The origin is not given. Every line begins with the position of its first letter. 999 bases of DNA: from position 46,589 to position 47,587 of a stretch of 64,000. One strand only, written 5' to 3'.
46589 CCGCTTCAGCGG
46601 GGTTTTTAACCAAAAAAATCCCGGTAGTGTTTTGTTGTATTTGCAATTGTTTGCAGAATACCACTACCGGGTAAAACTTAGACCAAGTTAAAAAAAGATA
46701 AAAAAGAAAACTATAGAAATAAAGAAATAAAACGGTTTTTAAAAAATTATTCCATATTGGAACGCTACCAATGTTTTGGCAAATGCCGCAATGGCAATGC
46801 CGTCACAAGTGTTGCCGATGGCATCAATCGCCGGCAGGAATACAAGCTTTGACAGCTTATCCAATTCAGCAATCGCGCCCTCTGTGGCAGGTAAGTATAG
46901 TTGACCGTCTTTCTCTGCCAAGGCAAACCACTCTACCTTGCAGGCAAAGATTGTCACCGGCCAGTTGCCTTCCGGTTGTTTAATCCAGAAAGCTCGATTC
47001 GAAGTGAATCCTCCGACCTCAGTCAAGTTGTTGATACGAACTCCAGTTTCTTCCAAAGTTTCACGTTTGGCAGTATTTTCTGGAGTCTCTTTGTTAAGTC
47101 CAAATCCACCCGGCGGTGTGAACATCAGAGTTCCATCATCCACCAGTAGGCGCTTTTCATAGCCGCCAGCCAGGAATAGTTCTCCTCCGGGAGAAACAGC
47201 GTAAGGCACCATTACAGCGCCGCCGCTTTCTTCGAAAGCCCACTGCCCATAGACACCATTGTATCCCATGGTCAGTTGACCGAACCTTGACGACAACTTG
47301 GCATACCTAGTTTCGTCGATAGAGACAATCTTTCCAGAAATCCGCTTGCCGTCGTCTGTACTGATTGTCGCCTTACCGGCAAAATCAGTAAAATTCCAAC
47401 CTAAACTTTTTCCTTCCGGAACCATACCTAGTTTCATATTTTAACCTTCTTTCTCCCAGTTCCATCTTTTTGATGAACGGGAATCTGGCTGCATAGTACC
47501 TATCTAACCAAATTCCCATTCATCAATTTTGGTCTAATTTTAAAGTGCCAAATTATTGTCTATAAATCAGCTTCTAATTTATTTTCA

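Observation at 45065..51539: str operon split: 6.4-kb mosaic insertion between rpsG and fusA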

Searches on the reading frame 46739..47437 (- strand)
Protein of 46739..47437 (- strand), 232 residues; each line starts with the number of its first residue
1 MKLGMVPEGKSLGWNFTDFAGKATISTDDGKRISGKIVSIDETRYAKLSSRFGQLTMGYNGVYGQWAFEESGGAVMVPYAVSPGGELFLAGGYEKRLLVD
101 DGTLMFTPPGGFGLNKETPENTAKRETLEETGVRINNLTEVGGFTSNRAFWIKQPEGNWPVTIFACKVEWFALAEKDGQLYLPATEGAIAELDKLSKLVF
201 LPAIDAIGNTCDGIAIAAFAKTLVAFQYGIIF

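Call 3: search_protein_families(library=pfam, proteins=[window:46739-47437:-])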
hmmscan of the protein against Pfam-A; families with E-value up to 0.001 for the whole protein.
window:46739-47437:- (232 aa): 1 family
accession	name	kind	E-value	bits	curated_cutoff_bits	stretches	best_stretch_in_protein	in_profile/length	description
PF00293.34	NUDIX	-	3.9e-09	37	21.1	1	106-169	31-96/134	NUDIX domain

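Call 4: search_protein_families(library=ncbifam, proteins=[window:46739-47437:-])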
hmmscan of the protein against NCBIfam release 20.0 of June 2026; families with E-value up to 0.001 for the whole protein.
window:46739-47437:- (232 aa): 1 family
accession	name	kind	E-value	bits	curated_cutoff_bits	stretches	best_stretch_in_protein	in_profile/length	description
TIGR02705.1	nudix_YtkD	equivalog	0.00058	19.4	154.4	1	109-145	50-86/156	RNA deprotection pyrophosphohydrolase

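Call 18: find_homologous_proteins(query=window:46739-47437:-)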
Query window:46739-47437:- (232 aa): 32 proteins with E <= 0.001 among 500 candidates.
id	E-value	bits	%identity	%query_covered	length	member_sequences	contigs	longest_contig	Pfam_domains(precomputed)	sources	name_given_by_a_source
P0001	9.8e-149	511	100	98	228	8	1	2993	PF00293.35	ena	-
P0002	8.0e-131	453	88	98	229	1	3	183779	PF00293.35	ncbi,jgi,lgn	jgi:8-oxo-dGTP pyrophosphatase MutT (NUDIX family)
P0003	1.0e-112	393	76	97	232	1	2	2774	PF00293.35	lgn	-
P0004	2.6e-110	386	74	97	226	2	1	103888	PF00293.35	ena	-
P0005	4.3e-108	378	72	99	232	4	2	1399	PF00293.35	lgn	-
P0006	5.8e-108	378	70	99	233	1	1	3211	PF00293.35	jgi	jgi:8-oxo-dGTP pyrophosphatase MutT (NUDIX family)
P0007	1.5e-106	373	71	100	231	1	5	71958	PF00293.35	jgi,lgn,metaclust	metaclust:\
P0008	2.7e-105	369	72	99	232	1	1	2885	PF00293.35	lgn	-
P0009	1.1e-102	361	70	98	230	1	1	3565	PF00293.35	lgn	-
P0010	1.2e-101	357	69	97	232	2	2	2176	PF00293.35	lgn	-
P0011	3.4e-101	356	68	97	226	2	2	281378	PF00293.35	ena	-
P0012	1.9e-100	353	67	100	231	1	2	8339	PF00293.35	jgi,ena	-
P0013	2.0e-98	347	64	100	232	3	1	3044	PF00293.35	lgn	-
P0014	6.7e-98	345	67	100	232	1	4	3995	PF00293.35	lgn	-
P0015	1.4e-97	344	63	100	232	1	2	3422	PF00293.35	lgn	-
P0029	2.0e-76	275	55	97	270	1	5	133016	PF00293.35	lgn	-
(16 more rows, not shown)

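Call 20: find_encoding_contigs(protein=P0002, flank=10000, max_places=3)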
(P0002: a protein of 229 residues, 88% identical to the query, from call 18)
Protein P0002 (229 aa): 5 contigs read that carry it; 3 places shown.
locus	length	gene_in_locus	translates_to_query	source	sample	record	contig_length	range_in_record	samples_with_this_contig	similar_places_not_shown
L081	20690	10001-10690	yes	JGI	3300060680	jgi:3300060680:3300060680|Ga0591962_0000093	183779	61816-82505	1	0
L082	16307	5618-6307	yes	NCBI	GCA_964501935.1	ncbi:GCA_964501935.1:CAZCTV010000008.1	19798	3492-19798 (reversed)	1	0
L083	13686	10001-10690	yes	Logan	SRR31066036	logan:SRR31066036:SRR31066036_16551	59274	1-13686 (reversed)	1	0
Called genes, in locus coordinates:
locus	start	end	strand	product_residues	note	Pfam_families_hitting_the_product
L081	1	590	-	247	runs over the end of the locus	PF00181:Ribosomal_L2_N, PF03947:Ribosomal_L2_C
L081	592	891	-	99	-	PF00276:Ribosomal_L23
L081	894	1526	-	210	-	PF00573:Ribosomal_L4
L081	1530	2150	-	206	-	PF00297:Ribosomal_L3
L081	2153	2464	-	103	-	PF00338:Ribosomal_S10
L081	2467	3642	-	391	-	PF00009:GTP_EFTU, PF03144:GTP_EFTU_D2, PF03143:GTP_EFTU_D3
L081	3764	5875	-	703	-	PF00009:GTP_EFTU, PF22042:EF-G_D2, PF03144:GTP_EFTU_D2, PF14492:EFG_III, PF03764:EFG_IV, PF00679:EFG_C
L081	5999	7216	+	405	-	PF01266:DAO (weak), PF13450:NAD_binding_8, PF01593:Amino_oxidase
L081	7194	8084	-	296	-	PF01370:Epimerase, PF04321:RmlD_sub_bind, PF01073:3Beta_HSD, PF16363:GDP_Man_Dehyd, PF07993:NAD_binding_4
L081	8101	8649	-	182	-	PF00908:dTDP_sugar_isom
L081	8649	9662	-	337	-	PF01073:3Beta_HSD, PF01370:Epimerase, PF02719:Polysacc_synt_2, PF04321:RmlD_sub_bind, PF07993:NAD_binding_4, PF16363:GDP_Man_Dehyd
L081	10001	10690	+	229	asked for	PF00293:NUDIX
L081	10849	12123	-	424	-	-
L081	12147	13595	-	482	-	PF13399:LytR_C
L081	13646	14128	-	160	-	PF00177:Ribosomal_S7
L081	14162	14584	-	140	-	PF00164:Ribosom_S12_S23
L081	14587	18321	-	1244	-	PF04997:RNA_pol_Rpb1_1, PF00623:RNA_pol_Rpb1_2, PF04983:RNA_pol_Rpb1_3, PF04998:RNA_pol_Rpb1_5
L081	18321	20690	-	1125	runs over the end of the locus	PF04563:RNA_pol_Rpb2_1 (faint), PF04561:RNA_pol_Rpb2_2, PF04565:RNA_pol_Rpb2_3, PF10385:RNA_pol_Rpb2_45, PF00562:RNA_pol_Rpb2_6, PF04560:RNA_pol_Rpb2_7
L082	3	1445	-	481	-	?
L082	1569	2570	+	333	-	-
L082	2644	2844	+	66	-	-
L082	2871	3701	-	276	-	-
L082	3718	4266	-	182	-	PF00908:dTDP_sugar_isom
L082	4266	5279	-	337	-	PF01073:3Beta_HSD, PF01370:Epimerase, PF02719:Polysacc_synt_2, PF04321:RmlD_sub_bind, PF07993:NAD_binding_4, PF16363:GDP_Man_Dehyd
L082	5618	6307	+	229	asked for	PF00293:NUDIX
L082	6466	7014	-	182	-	-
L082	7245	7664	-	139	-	-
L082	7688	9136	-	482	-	PF13399:LytR_C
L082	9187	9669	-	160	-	PF00177:Ribosomal_S7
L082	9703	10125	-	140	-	PF00164:Ribosom_S12_S23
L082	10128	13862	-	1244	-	PF04997:RNA_pol_Rpb1_1, PF00623:RNA_pol_Rpb1_2, PF04983:RNA_pol_Rpb1_3, PF04998:RNA_pol_Rpb1_5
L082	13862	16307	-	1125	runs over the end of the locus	PF04563:RNA_pol_Rpb2_1 (faint), PF04561:RNA_pol_Rpb2_2, PF04565:RNA_pol_Rpb2_3, PF10385:RNA_pol_Rpb2_45, PF00562:RNA_pol_Rpb2_6, PF04560:RNA_pol_Rpb2_7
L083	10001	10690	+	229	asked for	PF00293:NUDIX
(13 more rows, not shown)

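Call 21: find_encoding_contigs(protein=P0011, flank=10000, max_places=2)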
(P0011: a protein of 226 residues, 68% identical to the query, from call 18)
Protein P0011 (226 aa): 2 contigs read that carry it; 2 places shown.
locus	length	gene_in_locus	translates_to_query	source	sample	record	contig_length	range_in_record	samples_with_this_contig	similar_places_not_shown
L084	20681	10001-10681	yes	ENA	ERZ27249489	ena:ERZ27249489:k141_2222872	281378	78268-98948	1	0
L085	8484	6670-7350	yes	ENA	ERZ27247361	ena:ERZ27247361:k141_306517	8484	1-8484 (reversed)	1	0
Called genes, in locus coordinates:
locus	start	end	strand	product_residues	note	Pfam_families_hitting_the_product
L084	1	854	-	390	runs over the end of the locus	PF00009:GTP_EFTU, PF03144:GTP_EFTU_D2, PF03143:GTP_EFTU_D3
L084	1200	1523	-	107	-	-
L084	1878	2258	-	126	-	-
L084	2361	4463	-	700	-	PF00009:GTP_EFTU, PF22042:EF-G_D2, PF03144:GTP_EFTU_D2, PF14492:EFG_III, PF16658:RF3_C (faint), PF03764:EFG_IV, PF00679:EFG_C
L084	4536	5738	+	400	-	PF01266:DAO, PF13450:NAD_binding_8, PF01593:Amino_oxidase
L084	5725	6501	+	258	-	PF00702:Hydrolase, PF13242:Hydrolase_like (faint)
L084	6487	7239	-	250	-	-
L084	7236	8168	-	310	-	PF01370:Epimerase, PF04321:RmlD_sub_bind, PF01073:3Beta_HSD, PF16363:GDP_Man_Dehyd, PF07993:NAD_binding_4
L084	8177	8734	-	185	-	PF00908:dTDP_sugar_isom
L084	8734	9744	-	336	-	PF01073:3Beta_HSD, PF01370:Epimerase, PF02719:Polysacc_synt_2, PF04321:RmlD_sub_bind, PF07993:NAD_binding_4, PF16363:GDP_Man_Dehyd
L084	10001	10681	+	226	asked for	PF00293:NUDIX (weak)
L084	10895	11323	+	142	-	-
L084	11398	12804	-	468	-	PF13399:LytR_C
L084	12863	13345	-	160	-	PF00177:Ribosomal_S7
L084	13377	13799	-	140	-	PF00164:Ribosom_S12_S23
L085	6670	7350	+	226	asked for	PF00293:NUDIX (weak)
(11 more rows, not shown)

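Call 29: search_solved_structures(query=window:46739-47437:-, max_evalue=1, show_alignments=2)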
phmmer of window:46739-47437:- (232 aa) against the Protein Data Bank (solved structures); distinct sequences matched with E-value up to 1: 15.
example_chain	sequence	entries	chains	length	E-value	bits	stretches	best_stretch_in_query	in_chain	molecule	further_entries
3u53_A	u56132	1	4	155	0.021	17.6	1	98-148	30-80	Bis(5'-nucleosyl)-tetraphosphatase [asymmetrical]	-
3smd_A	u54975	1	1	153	0.042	16.6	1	106-179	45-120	MutT/NUDIX family protein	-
5cfi_A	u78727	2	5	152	0.055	16.2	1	105-135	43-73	BIS(5'-nucleosyl)-tetraphosphatase (Diadenosine tetraphosphatase), putative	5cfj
4ilq_A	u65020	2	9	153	0.058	16.1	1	109-180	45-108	CT771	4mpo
1xsa_A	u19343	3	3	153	0.14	14.9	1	98-148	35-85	Bis(5'-nucleosyl)-tetraphosphatase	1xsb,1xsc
4ick_A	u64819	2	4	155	0.14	14.9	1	98-148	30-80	Bis(5'-nucleosyl)-tetraphosphatase [asymmetrical]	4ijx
1sjy_A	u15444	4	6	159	0.17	14.6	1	109-196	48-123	MutT/nudix family protein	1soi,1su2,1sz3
3i7u_A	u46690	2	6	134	0.3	13.8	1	82-142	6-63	AP4A hydrolase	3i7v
2fml_A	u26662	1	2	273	0.38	13.5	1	107-145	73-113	MutT/nudix family protein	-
8sr7_A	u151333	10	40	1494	0.48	13.1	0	39-131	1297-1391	TRPM2 Chanzyme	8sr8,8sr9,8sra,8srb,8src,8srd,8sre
8srh_A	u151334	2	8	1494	0.48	13.1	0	39-131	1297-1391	TRPM2 chanzyme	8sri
5mze_A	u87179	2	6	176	0.63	12.7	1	110-145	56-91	7,8-dihydro-8-oxoguanine triphosphatase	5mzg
6ehh_A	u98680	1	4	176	0.63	12.7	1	110-145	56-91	7,8-dihydro-8-oxoguanine triphosphatase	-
8zjb_A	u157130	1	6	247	0.72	12.6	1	105-142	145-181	Nudix hydrolase domain-containing protein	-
1jrk_A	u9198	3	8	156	0.94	12.2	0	105-141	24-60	Nudix homolog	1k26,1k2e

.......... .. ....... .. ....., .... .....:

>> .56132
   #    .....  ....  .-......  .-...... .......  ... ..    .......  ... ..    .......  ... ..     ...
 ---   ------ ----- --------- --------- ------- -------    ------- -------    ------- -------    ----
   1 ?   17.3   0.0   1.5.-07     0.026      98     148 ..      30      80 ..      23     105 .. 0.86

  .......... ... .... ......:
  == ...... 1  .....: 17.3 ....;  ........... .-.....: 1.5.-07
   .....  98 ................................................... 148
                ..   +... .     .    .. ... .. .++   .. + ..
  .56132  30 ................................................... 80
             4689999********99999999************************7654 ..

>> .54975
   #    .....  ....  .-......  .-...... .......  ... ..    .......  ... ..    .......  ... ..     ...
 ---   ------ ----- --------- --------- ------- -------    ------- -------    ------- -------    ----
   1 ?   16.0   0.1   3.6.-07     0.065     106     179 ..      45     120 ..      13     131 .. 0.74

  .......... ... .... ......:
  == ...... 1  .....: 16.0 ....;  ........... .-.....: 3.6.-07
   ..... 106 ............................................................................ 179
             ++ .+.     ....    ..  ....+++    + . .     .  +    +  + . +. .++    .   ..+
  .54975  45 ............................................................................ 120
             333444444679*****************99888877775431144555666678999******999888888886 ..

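Call 32: find_encoding_contigs(protein=P0004, flank=8000, max_places=1)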
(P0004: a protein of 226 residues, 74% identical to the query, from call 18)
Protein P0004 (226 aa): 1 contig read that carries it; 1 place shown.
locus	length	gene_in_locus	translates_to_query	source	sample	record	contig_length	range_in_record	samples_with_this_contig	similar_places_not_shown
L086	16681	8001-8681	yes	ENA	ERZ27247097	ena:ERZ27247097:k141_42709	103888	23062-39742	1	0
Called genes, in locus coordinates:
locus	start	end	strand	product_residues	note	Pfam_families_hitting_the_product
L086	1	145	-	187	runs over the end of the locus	-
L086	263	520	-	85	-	-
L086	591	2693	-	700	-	PF00009:GTP_EFTU, PF22042:EF-G_D2, PF03144:GTP_EFTU_D2, PF14492:EFG_III, PF03764:EFG_IV, PF00679:EFG_C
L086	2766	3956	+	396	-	PF00890:FAD_binding_2 (weak), PF01266:DAO (weak), PF01593:Amino_oxidase, PF13450:NAD_binding_8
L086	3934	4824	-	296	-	PF01370:Epimerase, PF04321:RmlD_sub_bind, PF01073:3Beta_HSD (weak), PF16363:GDP_Man_Dehyd, PF07993:NAD_binding_4 (weak)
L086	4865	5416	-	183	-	PF00908:dTDP_sugar_isom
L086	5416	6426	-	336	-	PF01073:3Beta_HSD, PF01370:Epimerase, PF02719:Polysacc_synt_2, PF04321:RmlD_sub_bind, PF07993:NAD_binding_4, PF13460:NAD_binding_10 (weak), PF16363:GDP_Man_Dehyd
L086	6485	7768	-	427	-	-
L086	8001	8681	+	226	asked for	PF00293:NUDIX (weak)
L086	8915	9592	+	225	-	-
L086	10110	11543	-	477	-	PF13399:LytR_C (weak)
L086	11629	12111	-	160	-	PF00177:Ribosomal_S7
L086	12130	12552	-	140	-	PF00164:Ribosom_S12_S23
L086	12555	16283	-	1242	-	PF04997:RNA_pol_Rpb1_1, PF00623:RNA_pol_Rpb1_2, PF04983:RNA_pol_Rpb1_3, PF04998:RNA_pol_Rpb1_5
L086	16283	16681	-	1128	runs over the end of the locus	PF04561:RNA_pol_Rpb2_2, PF04565:RNA_pol_Rpb2_3, PF10385:RNA_pol_Rpb2_45, PF00562:RNA_pol_Rpb2_6, PF04560:RNA_pol_Rpb2_7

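Call 33: find_encoding_contigs(protein=P0007, flank=8000, max_places=1)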
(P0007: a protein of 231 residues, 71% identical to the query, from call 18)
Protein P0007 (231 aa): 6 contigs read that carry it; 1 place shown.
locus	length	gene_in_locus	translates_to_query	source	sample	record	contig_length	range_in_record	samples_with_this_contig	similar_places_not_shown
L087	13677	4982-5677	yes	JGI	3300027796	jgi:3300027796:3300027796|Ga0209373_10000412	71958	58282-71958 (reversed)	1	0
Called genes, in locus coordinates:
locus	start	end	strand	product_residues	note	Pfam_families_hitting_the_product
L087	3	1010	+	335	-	?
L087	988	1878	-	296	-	PF01073:3Beta_HSD (weak), PF01370:Epimerase, PF04321:RmlD_sub_bind, PF16363:GDP_Man_Dehyd, PF07993:NAD_binding_4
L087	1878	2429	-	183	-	PF00908:dTDP_sugar_isom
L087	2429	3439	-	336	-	PF01073:3Beta_HSD, PF01370:Epimerase, PF02719:Polysacc_synt_2, PF04321:RmlD_sub_bind, PF07993:NAD_binding_4, PF13460:NAD_binding_10 (weak), PF16363:GDP_Man_Dehyd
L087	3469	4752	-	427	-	-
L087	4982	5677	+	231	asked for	PF00293:NUDIX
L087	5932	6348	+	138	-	-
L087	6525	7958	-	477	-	PF13399:LytR_C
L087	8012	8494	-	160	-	PF00177:Ribosomal_S7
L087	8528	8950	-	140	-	PF00164:Ribosom_S12_S23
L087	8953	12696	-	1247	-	PF04997:RNA_pol_Rpb1_1, PF00623:RNA_pol_Rpb1_2, PF04983:RNA_pol_Rpb1_3, PF04998:RNA_pol_Rpb1_5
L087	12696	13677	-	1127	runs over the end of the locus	PF04561:RNA_pol_Rpb2_2, PF04565:RNA_pol_Rpb2_3, PF10385:RNA_pol_Rpb2_45, PF00562:RNA_pol_Rpb2_6, PF04560:RNA_pol_Rpb2_7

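Call 34: find_encoding_contigs(protein=P0029, flank=8000, max_places=1)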
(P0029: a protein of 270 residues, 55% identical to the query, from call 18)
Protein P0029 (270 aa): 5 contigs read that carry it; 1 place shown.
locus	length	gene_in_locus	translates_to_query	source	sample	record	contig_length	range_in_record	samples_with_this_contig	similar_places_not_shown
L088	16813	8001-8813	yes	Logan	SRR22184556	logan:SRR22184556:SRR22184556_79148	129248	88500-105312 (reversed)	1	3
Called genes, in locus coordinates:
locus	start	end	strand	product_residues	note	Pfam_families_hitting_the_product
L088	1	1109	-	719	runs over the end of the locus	PF00009:GTP_EFTU, PF22042:EF-G_D2, PF03144:GTP_EFTU_D2, PF14492:EFG_III, PF03764:EFG_IV, PF00679:EFG_C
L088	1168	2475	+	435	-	PF01266:DAO, PF01593:Amino_oxidase, PF03486:HI0933_like (faint), PF07992:Pyr_redox_2 (faint), PF12831:FAD_oxidored (weak), PF13450:NAD_binding_8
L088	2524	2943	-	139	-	-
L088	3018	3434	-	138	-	-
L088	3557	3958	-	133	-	-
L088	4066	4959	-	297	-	PF01073:3Beta_HSD, PF01370:Epimerase, PF04321:RmlD_sub_bind, PF16363:GDP_Man_Dehyd, PF07993:NAD_binding_4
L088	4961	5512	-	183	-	PF00908:dTDP_sugar_isom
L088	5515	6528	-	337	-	PF01073:3Beta_HSD, PF01370:Epimerase, PF02719:Polysacc_synt_2, PF04321:RmlD_sub_bind, PF07993:NAD_binding_4, PF16363:GDP_Man_Dehyd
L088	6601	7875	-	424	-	-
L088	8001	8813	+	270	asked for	PF00293:NUDIX (weak)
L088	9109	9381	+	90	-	-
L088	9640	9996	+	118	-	-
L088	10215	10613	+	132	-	-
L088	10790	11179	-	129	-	-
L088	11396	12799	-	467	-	PF13399:LytR_C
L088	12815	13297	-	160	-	PF00177:Ribosomal_S7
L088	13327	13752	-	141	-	PF00164:Ribosom_S12_S23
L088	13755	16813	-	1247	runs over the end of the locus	PF04997:RNA_pol_Rpb1_1, PF00623:RNA_pol_Rpb1_2, PF04983:RNA_pol_Rpb1_3, PF04998:RNA_pol_Rpb1_5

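Call 39: find_homologous_proteins(query=A1, max_evalue=0.001)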
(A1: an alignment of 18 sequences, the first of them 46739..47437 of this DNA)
Query A1 (18 sequences) (232 aa, profile of the alignment): 34 proteins with E <= 0.001 among 5601 candidates.
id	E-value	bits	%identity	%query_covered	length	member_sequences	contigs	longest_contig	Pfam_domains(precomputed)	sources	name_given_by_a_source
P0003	2.5e-126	438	76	97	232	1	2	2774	PF00293.35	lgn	-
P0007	1.5e-125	435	71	100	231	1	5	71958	PF00293.35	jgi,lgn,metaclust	metaclust:\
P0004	2.2e-124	431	74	97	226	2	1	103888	PF00293.35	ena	-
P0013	1.9e-121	422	64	100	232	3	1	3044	PF00293.35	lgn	-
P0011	6.1e-121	420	68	97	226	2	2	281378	PF00293.35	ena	-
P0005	2.3e-120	418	72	99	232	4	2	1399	PF00293.35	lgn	-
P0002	3.7e-120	417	88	98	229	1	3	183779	PF00293.35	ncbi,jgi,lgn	jgi:8-oxo-dGTP pyrophosphatase MutT (NUDIX family)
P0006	4.6e-120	417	70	99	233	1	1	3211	PF00293.35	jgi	jgi:8-oxo-dGTP pyrophosphatase MutT (NUDIX family)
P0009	1.2e-119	416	70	98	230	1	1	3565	PF00293.35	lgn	-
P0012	2.9e-119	415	67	100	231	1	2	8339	PF00293.35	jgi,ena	-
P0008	3.8e-119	414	72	99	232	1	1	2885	PF00293.35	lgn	-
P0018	4.9e-119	414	63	100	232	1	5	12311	PF00293.35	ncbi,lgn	-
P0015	5.5e-118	410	63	100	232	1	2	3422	PF00293.35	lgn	-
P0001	1.4e-117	409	100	98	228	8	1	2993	PF00293.35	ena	-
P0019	1.1e-116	406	64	100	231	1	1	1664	PF00293.35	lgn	-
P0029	7.6e-106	371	55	97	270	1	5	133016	PF00293.35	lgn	-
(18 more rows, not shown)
